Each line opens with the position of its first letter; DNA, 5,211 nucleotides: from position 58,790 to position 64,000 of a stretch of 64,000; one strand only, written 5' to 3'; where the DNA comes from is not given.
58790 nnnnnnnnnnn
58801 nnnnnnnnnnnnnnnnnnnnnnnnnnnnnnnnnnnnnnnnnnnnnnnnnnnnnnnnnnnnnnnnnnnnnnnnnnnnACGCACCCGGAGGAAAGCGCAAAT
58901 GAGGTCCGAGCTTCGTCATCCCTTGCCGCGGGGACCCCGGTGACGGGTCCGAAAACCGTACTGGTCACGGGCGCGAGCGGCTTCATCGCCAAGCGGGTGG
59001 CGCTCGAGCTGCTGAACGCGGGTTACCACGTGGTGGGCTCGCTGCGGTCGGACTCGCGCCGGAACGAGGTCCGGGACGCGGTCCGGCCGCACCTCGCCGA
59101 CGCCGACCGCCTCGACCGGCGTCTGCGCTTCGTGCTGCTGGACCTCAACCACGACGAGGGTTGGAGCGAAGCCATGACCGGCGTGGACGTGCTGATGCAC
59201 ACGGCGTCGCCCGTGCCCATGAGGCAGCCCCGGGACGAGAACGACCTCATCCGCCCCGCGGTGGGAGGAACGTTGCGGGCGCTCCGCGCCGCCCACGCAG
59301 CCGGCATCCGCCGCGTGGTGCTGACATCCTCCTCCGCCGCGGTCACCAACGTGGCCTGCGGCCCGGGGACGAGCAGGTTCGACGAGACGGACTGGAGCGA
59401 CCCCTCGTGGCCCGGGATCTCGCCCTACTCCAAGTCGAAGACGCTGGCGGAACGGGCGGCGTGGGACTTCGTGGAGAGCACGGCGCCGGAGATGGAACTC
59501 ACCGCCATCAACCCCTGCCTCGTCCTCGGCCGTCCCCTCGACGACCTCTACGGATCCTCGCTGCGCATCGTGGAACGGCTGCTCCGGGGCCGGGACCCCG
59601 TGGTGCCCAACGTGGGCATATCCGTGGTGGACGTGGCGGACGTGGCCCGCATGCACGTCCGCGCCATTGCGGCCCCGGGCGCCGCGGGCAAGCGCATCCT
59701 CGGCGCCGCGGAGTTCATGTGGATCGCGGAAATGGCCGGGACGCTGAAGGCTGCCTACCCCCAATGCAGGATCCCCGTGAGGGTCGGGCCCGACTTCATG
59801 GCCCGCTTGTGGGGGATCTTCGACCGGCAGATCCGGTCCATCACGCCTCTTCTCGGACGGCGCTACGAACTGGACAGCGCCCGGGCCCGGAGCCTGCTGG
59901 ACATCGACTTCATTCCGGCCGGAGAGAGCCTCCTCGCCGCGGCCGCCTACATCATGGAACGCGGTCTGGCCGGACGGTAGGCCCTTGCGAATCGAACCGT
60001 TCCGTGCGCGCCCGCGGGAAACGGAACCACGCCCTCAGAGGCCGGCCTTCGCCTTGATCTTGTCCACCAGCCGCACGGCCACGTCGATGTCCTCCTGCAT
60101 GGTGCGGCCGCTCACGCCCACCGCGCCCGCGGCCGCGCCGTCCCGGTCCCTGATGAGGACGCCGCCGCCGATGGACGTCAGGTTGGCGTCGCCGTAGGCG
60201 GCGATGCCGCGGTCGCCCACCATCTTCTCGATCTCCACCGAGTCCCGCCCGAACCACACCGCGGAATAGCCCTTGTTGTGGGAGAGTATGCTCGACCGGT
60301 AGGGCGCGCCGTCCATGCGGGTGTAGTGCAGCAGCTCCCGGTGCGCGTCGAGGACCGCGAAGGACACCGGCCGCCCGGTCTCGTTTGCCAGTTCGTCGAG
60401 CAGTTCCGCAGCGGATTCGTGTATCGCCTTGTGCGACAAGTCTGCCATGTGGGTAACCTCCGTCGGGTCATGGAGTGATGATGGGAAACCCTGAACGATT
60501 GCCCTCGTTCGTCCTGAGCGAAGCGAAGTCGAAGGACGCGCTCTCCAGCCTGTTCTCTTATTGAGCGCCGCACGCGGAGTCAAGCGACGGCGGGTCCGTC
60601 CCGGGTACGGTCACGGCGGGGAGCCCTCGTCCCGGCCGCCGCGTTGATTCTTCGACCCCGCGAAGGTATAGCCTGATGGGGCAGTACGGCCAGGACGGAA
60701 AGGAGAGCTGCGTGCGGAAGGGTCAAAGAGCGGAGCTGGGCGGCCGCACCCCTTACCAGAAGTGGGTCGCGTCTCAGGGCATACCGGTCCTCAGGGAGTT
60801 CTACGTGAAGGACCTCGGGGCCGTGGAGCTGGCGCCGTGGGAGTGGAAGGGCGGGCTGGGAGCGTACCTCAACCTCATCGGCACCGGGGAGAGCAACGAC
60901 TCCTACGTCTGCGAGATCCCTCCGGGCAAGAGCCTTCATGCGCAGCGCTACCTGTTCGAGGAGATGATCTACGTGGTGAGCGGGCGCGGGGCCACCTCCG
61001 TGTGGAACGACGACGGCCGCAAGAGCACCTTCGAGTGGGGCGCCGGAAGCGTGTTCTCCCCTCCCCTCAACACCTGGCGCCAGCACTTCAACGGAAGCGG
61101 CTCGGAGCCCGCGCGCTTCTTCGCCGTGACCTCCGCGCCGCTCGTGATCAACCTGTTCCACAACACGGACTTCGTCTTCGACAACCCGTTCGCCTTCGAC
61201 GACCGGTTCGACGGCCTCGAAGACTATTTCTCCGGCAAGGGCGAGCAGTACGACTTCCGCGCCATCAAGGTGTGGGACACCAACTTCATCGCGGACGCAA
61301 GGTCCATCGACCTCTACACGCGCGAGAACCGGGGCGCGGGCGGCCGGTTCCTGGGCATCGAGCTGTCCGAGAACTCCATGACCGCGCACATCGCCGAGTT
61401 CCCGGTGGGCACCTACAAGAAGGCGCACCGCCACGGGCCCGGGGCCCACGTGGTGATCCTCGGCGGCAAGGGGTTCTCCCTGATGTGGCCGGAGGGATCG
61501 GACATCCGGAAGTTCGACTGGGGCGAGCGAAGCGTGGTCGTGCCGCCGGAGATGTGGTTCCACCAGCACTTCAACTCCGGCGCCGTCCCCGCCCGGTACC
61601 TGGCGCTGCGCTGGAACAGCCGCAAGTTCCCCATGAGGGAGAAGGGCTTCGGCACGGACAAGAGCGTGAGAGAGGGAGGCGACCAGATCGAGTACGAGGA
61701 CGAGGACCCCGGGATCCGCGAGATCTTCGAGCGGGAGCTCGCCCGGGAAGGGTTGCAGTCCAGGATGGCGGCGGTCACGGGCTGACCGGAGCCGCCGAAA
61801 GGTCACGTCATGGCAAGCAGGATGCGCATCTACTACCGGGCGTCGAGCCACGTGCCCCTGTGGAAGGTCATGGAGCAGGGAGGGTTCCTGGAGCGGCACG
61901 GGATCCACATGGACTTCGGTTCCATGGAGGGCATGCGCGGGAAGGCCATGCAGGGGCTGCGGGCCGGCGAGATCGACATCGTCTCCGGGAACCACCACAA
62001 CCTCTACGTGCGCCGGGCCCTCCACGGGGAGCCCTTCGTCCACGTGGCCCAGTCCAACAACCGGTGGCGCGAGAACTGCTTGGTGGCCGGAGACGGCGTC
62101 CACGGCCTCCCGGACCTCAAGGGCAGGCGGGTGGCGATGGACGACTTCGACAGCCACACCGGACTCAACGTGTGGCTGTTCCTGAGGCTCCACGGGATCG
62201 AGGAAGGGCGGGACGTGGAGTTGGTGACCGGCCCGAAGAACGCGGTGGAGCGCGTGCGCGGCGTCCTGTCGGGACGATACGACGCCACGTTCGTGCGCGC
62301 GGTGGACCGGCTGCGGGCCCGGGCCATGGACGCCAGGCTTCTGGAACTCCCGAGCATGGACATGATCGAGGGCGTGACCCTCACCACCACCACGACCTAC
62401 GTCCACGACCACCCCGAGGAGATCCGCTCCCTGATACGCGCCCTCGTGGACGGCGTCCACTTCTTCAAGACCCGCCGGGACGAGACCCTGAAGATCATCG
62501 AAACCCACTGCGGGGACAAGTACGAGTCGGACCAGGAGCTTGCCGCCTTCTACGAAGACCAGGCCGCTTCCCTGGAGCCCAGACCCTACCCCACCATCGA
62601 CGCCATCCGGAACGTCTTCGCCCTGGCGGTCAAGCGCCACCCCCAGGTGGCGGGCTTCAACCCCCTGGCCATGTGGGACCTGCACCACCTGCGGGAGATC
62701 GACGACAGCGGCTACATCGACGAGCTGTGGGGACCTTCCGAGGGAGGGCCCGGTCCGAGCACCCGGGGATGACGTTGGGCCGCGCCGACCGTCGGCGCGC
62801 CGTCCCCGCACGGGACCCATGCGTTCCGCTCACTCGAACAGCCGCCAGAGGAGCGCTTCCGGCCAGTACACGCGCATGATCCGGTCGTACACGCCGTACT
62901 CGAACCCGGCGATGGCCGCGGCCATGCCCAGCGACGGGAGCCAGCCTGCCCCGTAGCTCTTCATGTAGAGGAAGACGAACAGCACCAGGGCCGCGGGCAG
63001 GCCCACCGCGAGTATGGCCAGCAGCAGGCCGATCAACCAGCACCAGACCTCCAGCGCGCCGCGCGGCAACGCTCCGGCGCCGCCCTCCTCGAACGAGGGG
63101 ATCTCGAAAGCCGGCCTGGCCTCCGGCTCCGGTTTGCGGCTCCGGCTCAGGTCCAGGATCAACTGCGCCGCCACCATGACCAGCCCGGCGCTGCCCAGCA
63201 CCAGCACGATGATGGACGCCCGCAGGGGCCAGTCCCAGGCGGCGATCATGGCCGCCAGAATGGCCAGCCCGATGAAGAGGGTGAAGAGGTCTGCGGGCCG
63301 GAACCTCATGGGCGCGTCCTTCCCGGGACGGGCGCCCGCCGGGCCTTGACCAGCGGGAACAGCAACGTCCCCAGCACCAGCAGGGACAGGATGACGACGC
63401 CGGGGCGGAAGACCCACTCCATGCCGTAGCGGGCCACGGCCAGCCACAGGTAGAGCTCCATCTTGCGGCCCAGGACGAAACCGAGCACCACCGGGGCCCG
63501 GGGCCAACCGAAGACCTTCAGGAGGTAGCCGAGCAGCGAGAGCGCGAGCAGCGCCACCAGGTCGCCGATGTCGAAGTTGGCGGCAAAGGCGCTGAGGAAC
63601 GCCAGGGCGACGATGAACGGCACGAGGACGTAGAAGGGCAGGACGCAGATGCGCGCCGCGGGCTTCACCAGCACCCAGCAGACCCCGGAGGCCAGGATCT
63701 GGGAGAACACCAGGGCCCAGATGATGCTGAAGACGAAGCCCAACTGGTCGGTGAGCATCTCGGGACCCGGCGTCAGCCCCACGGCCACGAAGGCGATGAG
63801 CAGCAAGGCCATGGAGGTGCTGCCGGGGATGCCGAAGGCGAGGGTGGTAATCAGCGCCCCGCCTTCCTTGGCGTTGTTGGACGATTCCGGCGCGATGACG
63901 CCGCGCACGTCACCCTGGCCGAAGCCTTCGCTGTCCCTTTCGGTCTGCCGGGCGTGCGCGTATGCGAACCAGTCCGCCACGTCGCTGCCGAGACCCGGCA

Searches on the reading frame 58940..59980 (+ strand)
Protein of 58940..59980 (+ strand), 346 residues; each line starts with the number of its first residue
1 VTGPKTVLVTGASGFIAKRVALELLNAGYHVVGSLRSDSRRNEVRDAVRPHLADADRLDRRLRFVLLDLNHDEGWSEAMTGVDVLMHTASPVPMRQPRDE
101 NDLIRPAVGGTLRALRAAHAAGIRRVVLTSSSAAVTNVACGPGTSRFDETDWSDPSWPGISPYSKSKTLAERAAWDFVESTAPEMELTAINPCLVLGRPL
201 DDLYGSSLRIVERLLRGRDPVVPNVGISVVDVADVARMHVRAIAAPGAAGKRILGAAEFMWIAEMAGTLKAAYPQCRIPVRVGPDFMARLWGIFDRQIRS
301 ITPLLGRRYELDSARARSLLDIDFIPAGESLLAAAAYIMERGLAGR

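Call 76: search_protein_families(library=pfam, proteins=[window:58940-59980:+], max_evalue=0.00001)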
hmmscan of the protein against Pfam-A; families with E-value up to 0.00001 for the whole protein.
window:58940-59980:+ (346 aa): 6 families
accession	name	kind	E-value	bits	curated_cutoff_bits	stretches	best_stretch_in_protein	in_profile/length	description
PF01370.27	Epimerase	-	3e-24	86.2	20.9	1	7-248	1-230/240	NAD dependent epimerase/dehydratase family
PF01073.25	3Beta_HSD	-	2.7e-16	59.9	22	1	8-243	1-229/280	3-beta hydroxysteroid dehydrogenase/isomerase family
PF13460.12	NAD_binding_10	-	3.4e-10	40.5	27.2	1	11-138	1-105/184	NAD(P)H-binding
PF16363.11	GDP_Man_Dehyd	-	9.8e-10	38.8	27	1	8-180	1-170/332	GDP-mannose 4,6 dehydratase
PF07993.18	NAD_binding_4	-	2e-08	34.2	20.1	1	9-199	1-211/258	Male sterility protein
PF02719.21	Polysacc_synt_2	-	6.5e-07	29.3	20.2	1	7-139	1-136/293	Polysaccharide biosynthesis protein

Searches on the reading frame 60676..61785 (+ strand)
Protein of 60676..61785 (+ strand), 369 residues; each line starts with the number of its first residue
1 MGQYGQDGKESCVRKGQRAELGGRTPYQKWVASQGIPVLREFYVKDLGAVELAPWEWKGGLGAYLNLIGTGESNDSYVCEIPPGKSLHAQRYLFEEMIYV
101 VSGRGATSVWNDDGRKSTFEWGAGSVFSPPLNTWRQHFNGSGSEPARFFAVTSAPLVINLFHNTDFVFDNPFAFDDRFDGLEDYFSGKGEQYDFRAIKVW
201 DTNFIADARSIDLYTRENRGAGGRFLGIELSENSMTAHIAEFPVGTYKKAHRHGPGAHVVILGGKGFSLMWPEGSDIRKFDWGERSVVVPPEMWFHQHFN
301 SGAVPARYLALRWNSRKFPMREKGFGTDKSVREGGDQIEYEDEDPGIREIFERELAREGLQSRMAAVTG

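Call 76: search_protein_families(library=pfam, proteins=[window:60676-61785:+], max_evalue=0.00001)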
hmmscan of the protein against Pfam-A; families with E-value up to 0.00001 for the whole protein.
window:60676-61785:+ (369 aa): 1 family
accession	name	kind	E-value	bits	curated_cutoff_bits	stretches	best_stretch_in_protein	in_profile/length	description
PF07883.17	Cupin_2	-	4.4e-07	30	27.2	0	78-151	2-69/70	Cupin domain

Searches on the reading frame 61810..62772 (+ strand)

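Call 76: search_protein_families(library=pfam, proteins=[window:61810-62772:+], max_evalue=0.00001)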
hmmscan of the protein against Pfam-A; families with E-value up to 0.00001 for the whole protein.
window:61810-62772:+ (320 aa): 2 families
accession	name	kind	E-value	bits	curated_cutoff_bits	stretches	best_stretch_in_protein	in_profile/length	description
PF09084.16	NMT1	-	3.5e-10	40.6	20.5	1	22-220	11-210/216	NMT1/THI5 like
PF12974.12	Phosphonate-bd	-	2.3e-07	30.9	27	1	46-174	42-174/242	ABC transporter, phosphonate, periplasmic substrate-binding protein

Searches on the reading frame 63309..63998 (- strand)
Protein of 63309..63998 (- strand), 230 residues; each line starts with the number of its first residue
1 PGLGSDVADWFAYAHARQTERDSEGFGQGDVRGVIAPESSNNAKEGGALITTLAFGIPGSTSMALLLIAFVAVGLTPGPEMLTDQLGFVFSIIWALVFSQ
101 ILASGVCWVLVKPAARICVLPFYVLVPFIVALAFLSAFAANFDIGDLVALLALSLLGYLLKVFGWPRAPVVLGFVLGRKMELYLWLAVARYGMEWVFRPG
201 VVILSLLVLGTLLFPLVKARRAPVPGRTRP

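Call 61: search_protein_families(library=pfam, proteins=[window:63309-63998:-], max_evalue=0.001)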
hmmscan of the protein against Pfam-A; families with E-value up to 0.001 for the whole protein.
window:63309-63998:- (230 aa): 1 family
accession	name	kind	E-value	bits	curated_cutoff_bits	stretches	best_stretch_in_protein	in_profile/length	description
PF01970.21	TctA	-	4.1e-48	164.5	28.9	1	1-172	252-423/423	Tripartite tricarboxylate transporter TctA family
